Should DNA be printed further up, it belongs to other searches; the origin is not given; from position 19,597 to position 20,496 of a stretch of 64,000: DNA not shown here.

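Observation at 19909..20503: fic-yhfG overlapping pair: antitoxin-like inhibitory motif present, but the Fic active-site motif is degenerate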

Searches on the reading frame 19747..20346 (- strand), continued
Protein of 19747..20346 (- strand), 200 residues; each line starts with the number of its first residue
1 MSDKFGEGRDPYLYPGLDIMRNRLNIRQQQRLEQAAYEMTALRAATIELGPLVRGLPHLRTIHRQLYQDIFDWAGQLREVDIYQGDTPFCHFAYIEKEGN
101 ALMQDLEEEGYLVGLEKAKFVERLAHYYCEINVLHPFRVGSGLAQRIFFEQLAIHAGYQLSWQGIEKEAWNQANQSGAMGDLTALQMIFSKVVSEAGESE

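Call 25: find_encoding_contigs(protein=P0113, flank=3000, max_places=1)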
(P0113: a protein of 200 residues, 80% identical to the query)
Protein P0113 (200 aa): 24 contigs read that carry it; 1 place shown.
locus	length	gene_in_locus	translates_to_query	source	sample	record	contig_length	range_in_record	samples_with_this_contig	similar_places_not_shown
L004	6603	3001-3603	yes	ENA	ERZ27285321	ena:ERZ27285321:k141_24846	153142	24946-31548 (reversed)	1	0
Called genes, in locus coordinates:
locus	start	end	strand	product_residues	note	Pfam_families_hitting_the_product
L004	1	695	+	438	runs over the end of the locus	PF01979:Amidohydro_1, PF07969:Amidohydro_3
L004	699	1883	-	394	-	PF07690:MFS_1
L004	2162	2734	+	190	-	PF00160:Pro_isomerase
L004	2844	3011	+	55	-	PF10832:YhfG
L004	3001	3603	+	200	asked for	PF02661:Fic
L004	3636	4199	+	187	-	PF00117:GATase, PF07722:Peptidase_C26 (weak)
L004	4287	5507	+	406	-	PF00202:Aminotran_3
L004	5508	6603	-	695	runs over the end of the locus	PF12805:FUSC-like, PF04632:FUSC, PF13515:FUSC_2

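Call 28: search_protein_representatives(protein=window:19747-20346:-)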
Query: 200 residues. Proteins with E-value up to 0.001 (for the whole library): 5205; up to 1e-10: 2500; up to 1e-30: 165. The best 150 are listed.
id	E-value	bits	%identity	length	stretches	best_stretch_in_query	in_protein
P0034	4.7e-111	385.3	86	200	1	1-200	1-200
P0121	4.4e-75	267.9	99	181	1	1-121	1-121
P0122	1.2e-68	246.9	68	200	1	35-200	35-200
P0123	4.4e-64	232.0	88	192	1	1-118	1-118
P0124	2.6e-59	216.4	100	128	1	1-97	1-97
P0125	3.3e-58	212.8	69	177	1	20-200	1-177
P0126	2.3e-55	203.5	84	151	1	1-110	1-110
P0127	3.3e-50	186.7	70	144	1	53-198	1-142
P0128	1.8e-47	177.8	74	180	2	83-170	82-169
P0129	2.1e-46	174.3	48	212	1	1-199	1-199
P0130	7.7e-45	169.2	98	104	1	1-80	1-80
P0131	1.3e-44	168.4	99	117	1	121-200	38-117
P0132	5.9e-44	166.3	45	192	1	10-193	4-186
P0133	1.1e-43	165.5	74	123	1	52-176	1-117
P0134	1.8e-43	164.7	45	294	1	8-194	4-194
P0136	7.1e-42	159.5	40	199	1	1-194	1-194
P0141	2.1e-40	154.7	37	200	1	1-193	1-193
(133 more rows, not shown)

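Call 31: search_solved_structures(query=window:19747-20346:-, max_evalue=1e-30, show_alignments=5)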
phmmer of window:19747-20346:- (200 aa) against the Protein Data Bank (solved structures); distinct sequences matched with E-value up to 1e-30: 6.
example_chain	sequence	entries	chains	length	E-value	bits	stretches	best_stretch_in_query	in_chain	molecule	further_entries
5jfz_A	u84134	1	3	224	3.6e-134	447.6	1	1-200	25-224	Probable adenosine monophosphate-protein transferase fic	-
5jff_A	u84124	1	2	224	4.6e-133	444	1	1-200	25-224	Probable adenosine monophosphate-protein transferase fic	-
8wt0_A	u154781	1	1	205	2.2e-49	170.9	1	1-196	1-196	Cell filamentation protein Fic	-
3zcb_A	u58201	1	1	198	6.3e-33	117.2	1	5-185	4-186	ADENOSINE MONOPHOSPHATE-PROTEIN TRANSFERASE VBHT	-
3shg_A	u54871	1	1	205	6.4e-33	117.2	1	5-185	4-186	VbhT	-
3zc7_A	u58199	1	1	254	1.2e-32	116.3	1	5-185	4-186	ADENOSINE MONOPHOSPHATE-PROTEIN TRANSFERASE VBHT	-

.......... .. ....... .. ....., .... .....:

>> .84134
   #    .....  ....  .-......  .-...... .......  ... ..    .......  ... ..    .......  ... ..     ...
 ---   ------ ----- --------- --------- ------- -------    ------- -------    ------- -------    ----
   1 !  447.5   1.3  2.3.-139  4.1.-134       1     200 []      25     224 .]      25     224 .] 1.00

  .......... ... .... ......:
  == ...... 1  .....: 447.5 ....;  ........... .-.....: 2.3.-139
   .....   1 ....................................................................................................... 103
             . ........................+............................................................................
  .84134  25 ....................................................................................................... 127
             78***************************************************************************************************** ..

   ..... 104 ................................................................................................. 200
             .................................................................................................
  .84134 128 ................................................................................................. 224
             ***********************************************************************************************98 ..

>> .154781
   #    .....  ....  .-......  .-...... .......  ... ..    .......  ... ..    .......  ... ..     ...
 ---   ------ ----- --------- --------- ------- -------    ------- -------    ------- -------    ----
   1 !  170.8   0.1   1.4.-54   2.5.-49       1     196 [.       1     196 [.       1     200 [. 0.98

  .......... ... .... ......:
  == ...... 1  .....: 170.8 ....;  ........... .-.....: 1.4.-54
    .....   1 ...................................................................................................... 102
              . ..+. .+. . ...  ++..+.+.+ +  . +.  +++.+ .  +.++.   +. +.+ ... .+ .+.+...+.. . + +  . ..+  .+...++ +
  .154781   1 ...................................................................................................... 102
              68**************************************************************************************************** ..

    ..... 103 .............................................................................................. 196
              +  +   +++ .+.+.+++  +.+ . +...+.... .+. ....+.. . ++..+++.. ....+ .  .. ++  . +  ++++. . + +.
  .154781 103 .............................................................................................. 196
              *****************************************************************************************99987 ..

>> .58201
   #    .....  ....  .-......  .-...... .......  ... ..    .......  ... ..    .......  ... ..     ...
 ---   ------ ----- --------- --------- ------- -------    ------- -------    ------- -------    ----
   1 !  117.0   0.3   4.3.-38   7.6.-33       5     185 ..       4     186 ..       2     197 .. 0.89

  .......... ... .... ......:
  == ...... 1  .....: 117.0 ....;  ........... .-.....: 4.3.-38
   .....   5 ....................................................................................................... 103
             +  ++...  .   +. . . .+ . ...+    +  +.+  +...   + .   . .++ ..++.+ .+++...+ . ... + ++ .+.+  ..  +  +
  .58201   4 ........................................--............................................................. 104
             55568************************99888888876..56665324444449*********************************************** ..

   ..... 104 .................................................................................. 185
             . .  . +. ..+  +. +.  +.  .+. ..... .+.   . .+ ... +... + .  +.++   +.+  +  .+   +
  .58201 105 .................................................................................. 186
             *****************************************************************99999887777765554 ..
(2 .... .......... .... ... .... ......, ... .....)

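Call 49: find_encoding_contigs(protein=P0122, flank=3000, max_places=3)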
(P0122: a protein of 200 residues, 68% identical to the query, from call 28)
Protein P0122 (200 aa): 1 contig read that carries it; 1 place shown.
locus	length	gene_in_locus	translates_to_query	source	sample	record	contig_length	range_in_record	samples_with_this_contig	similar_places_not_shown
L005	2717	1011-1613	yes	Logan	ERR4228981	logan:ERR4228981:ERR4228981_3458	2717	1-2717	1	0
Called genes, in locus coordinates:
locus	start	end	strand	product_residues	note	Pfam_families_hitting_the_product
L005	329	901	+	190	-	PF00160:Pro_isomerase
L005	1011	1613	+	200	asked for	PF10832:YhfG, PF02661:Fic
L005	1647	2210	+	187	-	PF00117:GATase, PF07722:Peptidase_C26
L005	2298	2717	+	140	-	?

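Call 52: search_protein_families(proteins=[window:19747-20346:-], library=padloc, max_evalue=0.01)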
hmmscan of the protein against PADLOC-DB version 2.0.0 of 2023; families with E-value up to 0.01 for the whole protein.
window:19747-20346:- (200 aa): 5 families
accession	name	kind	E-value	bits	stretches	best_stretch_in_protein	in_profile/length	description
PDLC04838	PDC-S04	-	3.9e-75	250.2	1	1-196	9-205/209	-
PDLC04839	PDC-S04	-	7.1e-31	105.5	1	18-194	20-203/205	-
PDLC04842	PDC-S04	-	4.6e-19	66.9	1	56-191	44-168/202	-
PDLC04841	PDC-S04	-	3.6e-13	47.8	1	58-191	144-266/292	-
PDLC05078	PDC-S72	-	0.00084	16.5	1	61-170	107-222/377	-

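Call 56: find_encoding_contigs(protein=P0136, flank=1500, max_places=1)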
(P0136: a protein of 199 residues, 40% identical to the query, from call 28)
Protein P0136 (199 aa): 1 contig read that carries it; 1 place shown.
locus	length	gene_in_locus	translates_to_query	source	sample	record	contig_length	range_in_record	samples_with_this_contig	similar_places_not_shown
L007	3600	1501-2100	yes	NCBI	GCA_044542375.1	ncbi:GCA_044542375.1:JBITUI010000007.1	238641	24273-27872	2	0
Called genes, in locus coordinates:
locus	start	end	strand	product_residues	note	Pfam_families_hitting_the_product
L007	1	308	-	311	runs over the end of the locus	PF00116:COX2 (faint), PF06481:COX_ARM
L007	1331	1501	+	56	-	PF10832:YhfG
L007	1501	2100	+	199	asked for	PF02661:Fic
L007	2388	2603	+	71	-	PF05901:Excalibur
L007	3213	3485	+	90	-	PF05015:HigB-like_toxin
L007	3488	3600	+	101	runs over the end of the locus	PF01381:HTH_3 (weak)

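Call 57: find_encoding_contigs(protein=P0132, flank=1500, max_places=1)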
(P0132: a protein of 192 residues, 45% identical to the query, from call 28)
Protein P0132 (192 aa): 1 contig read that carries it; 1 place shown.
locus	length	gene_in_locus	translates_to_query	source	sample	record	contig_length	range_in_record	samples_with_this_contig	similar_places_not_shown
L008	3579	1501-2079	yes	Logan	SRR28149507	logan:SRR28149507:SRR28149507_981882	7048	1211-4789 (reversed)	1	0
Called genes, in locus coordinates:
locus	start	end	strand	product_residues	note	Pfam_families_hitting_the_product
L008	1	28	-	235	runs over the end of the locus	PF07486:Hydrolase_2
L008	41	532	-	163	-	-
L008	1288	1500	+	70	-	-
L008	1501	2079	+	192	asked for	PF02661:Fic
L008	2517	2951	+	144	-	PF19570:DUF6088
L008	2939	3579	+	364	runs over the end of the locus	PF08843:AbiEii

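Call 58: find_encoding_contigs(protein=P0141, flank=1500, max_places=1)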
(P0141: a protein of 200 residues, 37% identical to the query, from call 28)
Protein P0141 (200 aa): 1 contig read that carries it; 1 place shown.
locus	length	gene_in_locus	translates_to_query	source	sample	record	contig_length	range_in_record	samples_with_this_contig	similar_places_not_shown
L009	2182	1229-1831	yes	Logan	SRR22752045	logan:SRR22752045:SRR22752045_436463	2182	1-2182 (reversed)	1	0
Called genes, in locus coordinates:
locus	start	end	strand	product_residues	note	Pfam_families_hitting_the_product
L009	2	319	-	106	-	?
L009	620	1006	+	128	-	PF11964:SpoIIAA-like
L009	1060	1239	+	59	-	PF10832:YhfG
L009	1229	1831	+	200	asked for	PF02661:Fic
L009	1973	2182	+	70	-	?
